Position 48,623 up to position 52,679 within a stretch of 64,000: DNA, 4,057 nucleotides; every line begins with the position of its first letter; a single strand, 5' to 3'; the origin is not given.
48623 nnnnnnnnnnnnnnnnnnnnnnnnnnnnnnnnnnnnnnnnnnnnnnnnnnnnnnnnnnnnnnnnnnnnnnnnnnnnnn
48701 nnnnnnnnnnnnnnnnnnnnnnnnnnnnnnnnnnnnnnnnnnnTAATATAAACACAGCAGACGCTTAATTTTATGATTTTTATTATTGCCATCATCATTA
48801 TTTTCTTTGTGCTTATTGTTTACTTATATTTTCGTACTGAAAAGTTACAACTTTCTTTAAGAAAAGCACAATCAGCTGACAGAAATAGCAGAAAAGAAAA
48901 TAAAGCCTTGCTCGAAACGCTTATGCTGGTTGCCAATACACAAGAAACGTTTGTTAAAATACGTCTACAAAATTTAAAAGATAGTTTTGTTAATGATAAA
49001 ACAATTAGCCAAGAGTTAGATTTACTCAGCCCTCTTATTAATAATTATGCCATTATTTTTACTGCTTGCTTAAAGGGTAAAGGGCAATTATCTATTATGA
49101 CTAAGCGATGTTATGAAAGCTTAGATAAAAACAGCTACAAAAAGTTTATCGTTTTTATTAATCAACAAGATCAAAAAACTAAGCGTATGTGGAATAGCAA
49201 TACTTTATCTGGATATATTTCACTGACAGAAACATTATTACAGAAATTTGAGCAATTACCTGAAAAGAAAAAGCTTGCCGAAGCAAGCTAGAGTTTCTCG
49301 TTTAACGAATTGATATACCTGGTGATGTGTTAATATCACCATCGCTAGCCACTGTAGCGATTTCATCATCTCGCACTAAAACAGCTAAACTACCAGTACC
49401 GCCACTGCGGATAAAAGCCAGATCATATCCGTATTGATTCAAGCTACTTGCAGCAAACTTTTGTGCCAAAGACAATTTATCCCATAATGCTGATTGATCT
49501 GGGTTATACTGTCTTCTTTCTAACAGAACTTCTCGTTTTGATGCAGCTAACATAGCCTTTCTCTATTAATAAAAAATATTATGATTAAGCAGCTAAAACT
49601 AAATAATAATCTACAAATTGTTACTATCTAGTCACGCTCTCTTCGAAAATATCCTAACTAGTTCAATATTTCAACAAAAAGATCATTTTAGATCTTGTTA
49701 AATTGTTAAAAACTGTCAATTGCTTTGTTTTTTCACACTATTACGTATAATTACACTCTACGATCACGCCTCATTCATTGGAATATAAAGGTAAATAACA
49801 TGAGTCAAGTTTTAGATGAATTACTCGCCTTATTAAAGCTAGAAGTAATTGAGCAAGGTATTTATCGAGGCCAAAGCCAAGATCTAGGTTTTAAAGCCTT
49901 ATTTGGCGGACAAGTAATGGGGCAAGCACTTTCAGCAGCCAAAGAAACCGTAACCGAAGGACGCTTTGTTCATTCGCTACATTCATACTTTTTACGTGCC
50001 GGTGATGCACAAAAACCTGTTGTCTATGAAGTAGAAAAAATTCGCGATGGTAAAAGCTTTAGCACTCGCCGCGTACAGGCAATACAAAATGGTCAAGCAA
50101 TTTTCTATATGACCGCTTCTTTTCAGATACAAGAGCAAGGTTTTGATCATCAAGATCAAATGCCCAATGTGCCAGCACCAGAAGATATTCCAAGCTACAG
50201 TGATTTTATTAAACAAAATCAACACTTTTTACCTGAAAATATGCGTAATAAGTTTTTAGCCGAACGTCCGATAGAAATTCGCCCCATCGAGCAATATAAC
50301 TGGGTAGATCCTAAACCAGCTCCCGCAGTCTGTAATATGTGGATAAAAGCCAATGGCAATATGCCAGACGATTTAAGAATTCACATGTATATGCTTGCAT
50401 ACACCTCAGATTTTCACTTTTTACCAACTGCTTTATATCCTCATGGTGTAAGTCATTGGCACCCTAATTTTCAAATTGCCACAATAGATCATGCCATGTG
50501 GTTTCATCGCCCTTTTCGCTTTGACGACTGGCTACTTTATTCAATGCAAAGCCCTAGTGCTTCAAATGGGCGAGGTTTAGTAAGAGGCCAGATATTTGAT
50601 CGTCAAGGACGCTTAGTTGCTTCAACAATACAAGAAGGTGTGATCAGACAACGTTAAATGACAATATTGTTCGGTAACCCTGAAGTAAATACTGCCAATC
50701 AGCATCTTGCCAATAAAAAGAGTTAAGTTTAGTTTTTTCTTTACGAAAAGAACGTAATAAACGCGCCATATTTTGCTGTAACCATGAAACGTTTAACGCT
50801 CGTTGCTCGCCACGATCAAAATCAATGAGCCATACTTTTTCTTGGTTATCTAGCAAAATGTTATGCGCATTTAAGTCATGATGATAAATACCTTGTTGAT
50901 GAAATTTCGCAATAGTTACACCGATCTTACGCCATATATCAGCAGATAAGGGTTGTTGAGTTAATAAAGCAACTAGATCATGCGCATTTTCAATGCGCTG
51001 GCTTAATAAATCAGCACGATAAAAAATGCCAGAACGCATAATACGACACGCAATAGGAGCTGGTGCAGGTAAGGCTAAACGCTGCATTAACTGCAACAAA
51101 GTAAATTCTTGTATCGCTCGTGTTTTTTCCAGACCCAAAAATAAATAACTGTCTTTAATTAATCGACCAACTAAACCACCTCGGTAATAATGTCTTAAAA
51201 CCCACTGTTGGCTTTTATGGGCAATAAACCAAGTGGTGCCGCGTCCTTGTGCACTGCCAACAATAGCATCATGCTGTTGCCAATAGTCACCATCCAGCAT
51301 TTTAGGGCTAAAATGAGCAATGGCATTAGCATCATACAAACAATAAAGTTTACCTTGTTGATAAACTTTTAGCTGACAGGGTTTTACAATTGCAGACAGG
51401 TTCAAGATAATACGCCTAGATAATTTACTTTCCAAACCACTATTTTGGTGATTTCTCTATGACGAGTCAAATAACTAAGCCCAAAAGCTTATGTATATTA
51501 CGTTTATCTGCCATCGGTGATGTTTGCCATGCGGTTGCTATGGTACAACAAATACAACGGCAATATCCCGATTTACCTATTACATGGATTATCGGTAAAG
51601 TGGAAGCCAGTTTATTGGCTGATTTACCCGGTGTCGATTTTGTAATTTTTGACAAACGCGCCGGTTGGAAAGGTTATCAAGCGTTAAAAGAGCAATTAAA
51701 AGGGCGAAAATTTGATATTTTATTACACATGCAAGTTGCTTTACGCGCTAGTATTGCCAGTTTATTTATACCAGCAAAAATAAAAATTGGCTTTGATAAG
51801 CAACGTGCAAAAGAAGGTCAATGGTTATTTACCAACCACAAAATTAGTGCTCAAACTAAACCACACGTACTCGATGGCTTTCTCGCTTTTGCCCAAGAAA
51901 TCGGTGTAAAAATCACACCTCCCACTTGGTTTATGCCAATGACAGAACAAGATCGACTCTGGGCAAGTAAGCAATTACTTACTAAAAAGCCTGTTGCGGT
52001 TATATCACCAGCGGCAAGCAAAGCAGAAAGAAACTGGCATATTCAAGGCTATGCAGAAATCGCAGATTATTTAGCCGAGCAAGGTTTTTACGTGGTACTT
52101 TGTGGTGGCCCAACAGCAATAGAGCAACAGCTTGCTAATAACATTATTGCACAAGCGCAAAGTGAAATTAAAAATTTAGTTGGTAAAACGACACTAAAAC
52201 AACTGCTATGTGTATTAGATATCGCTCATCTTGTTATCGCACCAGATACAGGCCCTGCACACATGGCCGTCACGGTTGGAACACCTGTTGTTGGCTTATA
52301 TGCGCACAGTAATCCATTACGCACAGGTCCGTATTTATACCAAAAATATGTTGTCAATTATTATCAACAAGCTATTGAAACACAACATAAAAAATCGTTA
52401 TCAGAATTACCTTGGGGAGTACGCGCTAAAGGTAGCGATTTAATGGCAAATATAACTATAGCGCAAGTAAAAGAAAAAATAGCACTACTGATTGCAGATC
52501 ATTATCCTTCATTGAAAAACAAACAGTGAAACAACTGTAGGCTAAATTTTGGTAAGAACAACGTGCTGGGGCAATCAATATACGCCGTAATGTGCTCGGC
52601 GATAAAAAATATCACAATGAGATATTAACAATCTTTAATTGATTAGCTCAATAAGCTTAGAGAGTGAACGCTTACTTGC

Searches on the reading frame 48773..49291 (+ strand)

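Call 8: search_protein_families(library=pfam, proteins=[window:48773-49291:+])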
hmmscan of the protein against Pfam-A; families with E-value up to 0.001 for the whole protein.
window:48773-49291:+ (172 aa): 0 families

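Call 60: search_protein_families(library=pfam, proteins=[window:48773-49288:+], max_evalue=10)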
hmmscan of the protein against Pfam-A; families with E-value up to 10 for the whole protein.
window:48773-49288:+ (172 aa): 7 families
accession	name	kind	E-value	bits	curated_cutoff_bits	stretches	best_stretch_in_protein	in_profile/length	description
PF06129.17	Chordopox_G3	-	0.009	17.2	22.3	1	3-56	3-60/108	Chordopoxvirus G3 protein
PF17798.6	TRIF-NTD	-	0.03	15.1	23.1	1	23-75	21-71/157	TRIF N-terminal domain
PF07219.19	HemY_N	-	0.039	14.5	31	1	3-54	19-71/107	HemY protein N-terminus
PF21924.1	XRCC4_CC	-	0.11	13.1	27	1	114-137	53-76/78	XRCC4 coiled-coil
PF07242.16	DUF1430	-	0.19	12.5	28.2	1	2-31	1-30/100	Protein of unknown function (DUF1430)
PF19592.4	DUF6097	-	0.43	11.2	27.5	1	2-32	67-97/152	Family of unknown function (DUF6097)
PF14584.11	DUF4446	-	0.88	10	27.4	1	2-60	4-61/150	Protein of unknown function (DUF4446)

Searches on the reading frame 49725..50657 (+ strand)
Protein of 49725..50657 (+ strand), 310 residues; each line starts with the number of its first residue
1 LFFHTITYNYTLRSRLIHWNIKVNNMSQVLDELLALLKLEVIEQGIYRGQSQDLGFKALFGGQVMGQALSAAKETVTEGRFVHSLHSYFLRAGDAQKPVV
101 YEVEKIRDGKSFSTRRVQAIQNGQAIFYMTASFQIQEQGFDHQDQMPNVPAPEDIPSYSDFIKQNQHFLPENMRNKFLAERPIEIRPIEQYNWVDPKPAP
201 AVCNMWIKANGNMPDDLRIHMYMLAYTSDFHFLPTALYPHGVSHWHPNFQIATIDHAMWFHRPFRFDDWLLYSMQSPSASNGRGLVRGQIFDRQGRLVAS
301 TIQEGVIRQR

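Call 8: search_protein_families(library=pfam, proteins=[window:49725-50657:+])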
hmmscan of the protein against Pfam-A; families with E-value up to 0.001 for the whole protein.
window:49725-50657:+ (310 aa): 3 families
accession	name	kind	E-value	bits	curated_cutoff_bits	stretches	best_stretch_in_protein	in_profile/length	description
PF02551.21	Acyl_CoA_thio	-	5.5e-50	169.1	21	2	175-306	4-132/132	Acyl-CoA thioesterase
PF20789.3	4HBT_3C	-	7.7e-28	97.9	24.1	1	180-307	19-140/140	Acyl-CoA thioesterase C-terminal domain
PF13622.12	4HBT_3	-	1.8e-21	76.6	24.3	1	58-134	10-83/83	Acyl-CoA thioesterase N-terminal domain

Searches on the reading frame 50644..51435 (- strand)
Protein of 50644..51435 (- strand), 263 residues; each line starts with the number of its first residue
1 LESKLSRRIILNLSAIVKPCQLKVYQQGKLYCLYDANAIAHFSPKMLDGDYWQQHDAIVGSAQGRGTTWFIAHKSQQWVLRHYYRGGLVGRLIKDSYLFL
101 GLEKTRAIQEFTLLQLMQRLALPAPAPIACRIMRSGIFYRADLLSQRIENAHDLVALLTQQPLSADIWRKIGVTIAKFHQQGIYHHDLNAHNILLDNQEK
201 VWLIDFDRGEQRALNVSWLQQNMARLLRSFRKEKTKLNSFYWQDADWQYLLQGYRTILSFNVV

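Call 8: search_protein_families(library=pfam, proteins=[window:50644-51435:-])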
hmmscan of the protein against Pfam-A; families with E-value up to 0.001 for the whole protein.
window:50644-51435:- (263 aa): 5 families
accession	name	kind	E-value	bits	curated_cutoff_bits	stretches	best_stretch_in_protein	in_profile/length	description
PF06293.20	Kdo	-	1.9e-55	187.9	21.3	1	51-254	3-207/207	Lipopolysaccharide kinase (Kdo/WaaP) family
PF19974.5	TCAD9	-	4.7e-08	33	40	1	182-225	298-343/429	Ternary complex associated domain 9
PF01163.29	RIO1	-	1.1e-07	32.1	22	1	99-234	47-178/187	RIO domain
PF00069.31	Pkinase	-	5.9e-07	29.6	31.7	1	164-210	100-146/263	Protein kinase domain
PF01636.29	APH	-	0.00014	22.1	23.2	1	140-208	124-196/239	Phosphotransferase enzyme family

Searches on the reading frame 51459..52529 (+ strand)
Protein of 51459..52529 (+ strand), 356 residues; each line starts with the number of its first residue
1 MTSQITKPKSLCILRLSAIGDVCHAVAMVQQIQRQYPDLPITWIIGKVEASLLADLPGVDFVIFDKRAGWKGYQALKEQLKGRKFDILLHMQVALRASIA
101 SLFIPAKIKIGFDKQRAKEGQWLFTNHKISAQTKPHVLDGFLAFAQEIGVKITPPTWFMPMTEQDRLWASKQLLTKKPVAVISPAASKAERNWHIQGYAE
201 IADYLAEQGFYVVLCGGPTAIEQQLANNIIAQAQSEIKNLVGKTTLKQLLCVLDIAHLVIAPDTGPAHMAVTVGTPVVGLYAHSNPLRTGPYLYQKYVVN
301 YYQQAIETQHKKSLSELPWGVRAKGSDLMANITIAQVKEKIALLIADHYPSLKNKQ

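Call 8: search_protein_families(library=pfam, proteins=[window:51459-52529:+])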
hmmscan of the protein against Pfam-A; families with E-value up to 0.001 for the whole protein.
window:51459-52529:+ (356 aa): 1 family
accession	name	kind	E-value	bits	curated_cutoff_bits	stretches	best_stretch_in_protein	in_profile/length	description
PF01075.23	Glyco_transf_9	-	1.1e-52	179.3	22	1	75-313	3-241/247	Glycosyltransferase family 9 (heptosyltransferase)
